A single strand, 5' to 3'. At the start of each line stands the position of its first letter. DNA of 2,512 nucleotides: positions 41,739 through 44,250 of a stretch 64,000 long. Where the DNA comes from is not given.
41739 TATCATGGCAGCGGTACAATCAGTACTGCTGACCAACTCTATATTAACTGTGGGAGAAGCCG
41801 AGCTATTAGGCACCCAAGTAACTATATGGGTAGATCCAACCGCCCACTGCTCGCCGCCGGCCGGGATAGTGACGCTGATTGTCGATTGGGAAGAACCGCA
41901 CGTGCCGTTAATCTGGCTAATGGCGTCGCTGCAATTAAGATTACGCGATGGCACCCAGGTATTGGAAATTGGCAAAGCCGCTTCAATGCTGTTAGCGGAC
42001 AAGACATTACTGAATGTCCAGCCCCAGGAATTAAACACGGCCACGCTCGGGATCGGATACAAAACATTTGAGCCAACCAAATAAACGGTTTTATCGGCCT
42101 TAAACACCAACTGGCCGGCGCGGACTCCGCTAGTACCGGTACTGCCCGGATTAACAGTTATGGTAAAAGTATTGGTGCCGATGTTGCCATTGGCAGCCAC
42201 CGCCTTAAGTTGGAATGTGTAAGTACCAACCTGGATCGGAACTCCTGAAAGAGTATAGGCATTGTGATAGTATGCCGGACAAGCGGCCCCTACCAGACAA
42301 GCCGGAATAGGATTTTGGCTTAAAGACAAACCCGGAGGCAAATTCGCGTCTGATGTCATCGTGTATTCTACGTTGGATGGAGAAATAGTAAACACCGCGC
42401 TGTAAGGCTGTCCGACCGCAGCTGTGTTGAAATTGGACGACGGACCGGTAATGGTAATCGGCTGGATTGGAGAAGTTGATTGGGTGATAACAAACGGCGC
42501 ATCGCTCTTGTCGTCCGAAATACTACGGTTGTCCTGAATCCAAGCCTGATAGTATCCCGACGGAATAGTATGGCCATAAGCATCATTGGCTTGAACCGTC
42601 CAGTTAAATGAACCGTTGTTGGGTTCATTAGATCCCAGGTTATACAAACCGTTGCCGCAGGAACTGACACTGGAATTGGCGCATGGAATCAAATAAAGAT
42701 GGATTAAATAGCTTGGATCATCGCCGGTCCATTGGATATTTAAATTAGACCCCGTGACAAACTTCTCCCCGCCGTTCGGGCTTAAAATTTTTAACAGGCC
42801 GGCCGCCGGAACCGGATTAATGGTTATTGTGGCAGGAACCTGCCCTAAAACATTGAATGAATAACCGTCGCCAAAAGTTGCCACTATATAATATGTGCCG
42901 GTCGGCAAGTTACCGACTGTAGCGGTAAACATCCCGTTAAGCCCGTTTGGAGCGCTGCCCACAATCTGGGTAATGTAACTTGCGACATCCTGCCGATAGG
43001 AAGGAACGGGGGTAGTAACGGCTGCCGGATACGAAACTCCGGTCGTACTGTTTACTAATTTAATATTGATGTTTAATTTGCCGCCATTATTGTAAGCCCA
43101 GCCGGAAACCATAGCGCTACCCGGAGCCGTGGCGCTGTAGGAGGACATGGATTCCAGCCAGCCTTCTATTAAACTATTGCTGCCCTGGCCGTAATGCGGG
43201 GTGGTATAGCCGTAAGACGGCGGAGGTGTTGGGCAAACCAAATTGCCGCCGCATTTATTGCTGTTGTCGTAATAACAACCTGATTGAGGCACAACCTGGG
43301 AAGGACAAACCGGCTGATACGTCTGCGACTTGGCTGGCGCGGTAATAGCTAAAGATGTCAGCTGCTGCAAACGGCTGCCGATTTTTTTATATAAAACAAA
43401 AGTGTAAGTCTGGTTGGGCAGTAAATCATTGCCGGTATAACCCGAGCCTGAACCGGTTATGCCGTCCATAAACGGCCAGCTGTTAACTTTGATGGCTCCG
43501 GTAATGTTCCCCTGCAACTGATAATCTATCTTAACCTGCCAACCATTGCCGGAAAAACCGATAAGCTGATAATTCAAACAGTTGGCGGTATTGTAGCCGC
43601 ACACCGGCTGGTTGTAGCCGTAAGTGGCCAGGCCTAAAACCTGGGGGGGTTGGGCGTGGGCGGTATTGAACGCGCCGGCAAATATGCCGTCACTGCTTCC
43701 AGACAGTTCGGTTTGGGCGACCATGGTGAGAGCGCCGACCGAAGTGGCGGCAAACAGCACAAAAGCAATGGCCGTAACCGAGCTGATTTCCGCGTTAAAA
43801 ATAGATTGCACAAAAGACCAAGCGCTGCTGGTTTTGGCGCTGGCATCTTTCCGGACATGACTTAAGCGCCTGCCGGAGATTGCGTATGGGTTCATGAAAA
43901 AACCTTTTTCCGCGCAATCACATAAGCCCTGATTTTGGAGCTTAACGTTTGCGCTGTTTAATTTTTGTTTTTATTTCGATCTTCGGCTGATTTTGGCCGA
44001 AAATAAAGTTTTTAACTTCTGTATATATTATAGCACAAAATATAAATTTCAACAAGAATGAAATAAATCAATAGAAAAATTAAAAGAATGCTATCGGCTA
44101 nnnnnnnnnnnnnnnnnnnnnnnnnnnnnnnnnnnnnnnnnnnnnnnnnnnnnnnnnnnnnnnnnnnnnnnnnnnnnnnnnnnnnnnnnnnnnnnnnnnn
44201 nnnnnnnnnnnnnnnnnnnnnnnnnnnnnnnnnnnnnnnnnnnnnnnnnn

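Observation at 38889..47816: Two paralogous giant surface proteins sharing a novel ~75-aa two-cysteine repeat, next to a PilB/GspE ATPase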

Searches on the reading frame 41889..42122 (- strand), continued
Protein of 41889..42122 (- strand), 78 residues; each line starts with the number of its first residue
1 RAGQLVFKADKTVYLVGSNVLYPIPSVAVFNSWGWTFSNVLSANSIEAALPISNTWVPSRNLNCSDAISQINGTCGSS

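Call 66: find_homologous_proteins(query=A5, max_evalue=0.001)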
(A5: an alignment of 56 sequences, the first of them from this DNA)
Query A5 (56 sequences) (63 aa, profile of the alignment): 3 proteins with E <= 0.001 among 164 candidates.
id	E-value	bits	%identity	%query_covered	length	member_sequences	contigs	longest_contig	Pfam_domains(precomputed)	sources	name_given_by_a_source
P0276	1.8e-19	87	23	95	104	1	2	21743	-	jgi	jgi:hypothetical protein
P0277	3.1e-19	86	33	87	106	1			-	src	-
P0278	5.7e-17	79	31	94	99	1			-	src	-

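Call 67: list_cluster_members(proteins=[P0066, P0068, P0071, P0075, P0090, P0097, P0102, P0132, P0127, P0144])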
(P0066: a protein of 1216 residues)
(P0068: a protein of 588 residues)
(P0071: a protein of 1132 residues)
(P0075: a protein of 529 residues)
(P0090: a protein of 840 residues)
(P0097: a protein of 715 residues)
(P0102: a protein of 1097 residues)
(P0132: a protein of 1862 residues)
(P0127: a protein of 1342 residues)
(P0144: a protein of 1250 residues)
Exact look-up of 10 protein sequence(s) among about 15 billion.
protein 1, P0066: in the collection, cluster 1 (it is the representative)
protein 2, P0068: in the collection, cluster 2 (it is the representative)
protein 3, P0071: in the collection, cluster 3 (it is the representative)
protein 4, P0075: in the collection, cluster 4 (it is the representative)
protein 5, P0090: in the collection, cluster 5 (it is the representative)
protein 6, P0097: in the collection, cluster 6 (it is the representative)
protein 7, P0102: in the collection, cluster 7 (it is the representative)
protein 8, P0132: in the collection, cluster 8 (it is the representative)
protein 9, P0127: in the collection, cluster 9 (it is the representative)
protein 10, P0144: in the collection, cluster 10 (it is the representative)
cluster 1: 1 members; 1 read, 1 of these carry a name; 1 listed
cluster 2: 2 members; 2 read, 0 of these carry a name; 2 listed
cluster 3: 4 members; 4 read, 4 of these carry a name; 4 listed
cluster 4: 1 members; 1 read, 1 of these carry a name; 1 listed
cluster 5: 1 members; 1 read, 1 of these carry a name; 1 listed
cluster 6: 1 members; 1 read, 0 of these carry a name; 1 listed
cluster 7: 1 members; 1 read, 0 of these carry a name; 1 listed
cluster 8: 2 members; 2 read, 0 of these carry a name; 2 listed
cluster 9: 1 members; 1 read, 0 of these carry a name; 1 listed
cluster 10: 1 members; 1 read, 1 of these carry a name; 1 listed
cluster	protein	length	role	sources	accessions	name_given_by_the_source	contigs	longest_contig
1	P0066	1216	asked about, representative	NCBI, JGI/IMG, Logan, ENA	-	hypothetical protein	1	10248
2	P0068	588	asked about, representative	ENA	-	-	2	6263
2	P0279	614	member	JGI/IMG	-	-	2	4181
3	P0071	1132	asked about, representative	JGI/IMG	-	hypothetical protein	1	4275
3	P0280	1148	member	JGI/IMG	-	hypothetical protein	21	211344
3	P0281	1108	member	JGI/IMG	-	hypothetical protein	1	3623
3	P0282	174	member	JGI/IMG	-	hypothetical protein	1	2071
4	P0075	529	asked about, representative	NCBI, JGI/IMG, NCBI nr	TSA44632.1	hypothetical protein D4R52_03965 [bacterium] | MAG: hypothetical protein D4R52_03965 [bacterium]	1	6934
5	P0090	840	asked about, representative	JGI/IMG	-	hypothetical protein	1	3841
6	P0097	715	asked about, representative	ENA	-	-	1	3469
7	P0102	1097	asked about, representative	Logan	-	-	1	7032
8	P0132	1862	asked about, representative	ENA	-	-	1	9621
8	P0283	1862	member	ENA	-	-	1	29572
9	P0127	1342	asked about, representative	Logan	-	-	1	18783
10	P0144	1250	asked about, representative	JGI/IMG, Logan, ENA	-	hypothetical protein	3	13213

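Call 85: search_protein_families(library=phrogs, alignment_id=A5, max_evalue=0.01)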
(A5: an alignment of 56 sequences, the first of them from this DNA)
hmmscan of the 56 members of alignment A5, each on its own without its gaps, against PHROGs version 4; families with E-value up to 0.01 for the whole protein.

A. member 1, seq(63 aa): 0 families

B. families by the number of members that match (of 56 scanned): 1 family
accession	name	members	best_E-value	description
phrog_9616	-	7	0.00014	-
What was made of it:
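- Tried and rejected: phrog_9616, of unknown function, was hit by 7 of 56 members (call 85).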

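Call 86: search_protein_families(library=ncbifam, alignment_id=A5, max_evalue=0.1)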
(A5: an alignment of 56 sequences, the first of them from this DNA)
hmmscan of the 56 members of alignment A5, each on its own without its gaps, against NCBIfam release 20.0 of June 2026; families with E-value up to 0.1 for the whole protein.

A. member 1, seq(63 aa): 0 families

B. families by the number of members that match (of 56 scanned): 7 families
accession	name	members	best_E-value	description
NF008325.0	PRK11114.1-3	1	0.0046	cellulose biosynthesis cyclic di-GMP-binding regulatory protein BcsB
TIGR03919.1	T7SS_EccB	1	0.0087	type VII secretion protein EccB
NF008323.1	PRK11114.1-1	1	0.0094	cellulose biosynthesis cyclic di-GMP-binding regulatory protein BcsB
NF009119.0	PRK12470.1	1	0.017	amidase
NF004816.0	PRK06170.1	1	0.023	amidase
NF045580.1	symport_access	1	0.036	symporter small accessory protein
TIGR00811.1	sit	1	0.067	silicon transporter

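Call 87: search_protein_families(library=pfam, proteins=[P0132], max_evalue=0.001)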
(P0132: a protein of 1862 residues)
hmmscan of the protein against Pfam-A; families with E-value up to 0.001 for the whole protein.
P0132 (1862 aa): 5 families
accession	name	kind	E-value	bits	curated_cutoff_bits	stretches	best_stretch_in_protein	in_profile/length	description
PF16656.11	Pur_ac_phosph_N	-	2.5e-21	76.5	30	3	999-1081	6-93/93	Purple acid Phosphatase, N-terminal domain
PF13385.13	Laminin_G_3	-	1.1e-16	61.8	27.6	1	1257-1409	2-150/151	Concanavalin A-like lectin/glucanases superfamily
PF00041.27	fn3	-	1.2e-13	51.4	25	2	997-1078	4-82/84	Fibronectin type III domain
PF10102.14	DUF2341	-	4.8e-08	33.8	23.4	1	1143-1209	1-66/84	Domain of unknown function (DUF2341)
PF16655.11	PhoD_N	-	4.6e-06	27.5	30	0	1038-1066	52-80/90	PhoD-like phosphatase, N-terminal domain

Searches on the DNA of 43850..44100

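Call 64: search_rna_families(source=window, start=43850, end=44100, threshold=evalue, max_evalue=1)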
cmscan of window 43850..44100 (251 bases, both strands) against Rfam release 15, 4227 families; matches with E-value up to 1: 0.
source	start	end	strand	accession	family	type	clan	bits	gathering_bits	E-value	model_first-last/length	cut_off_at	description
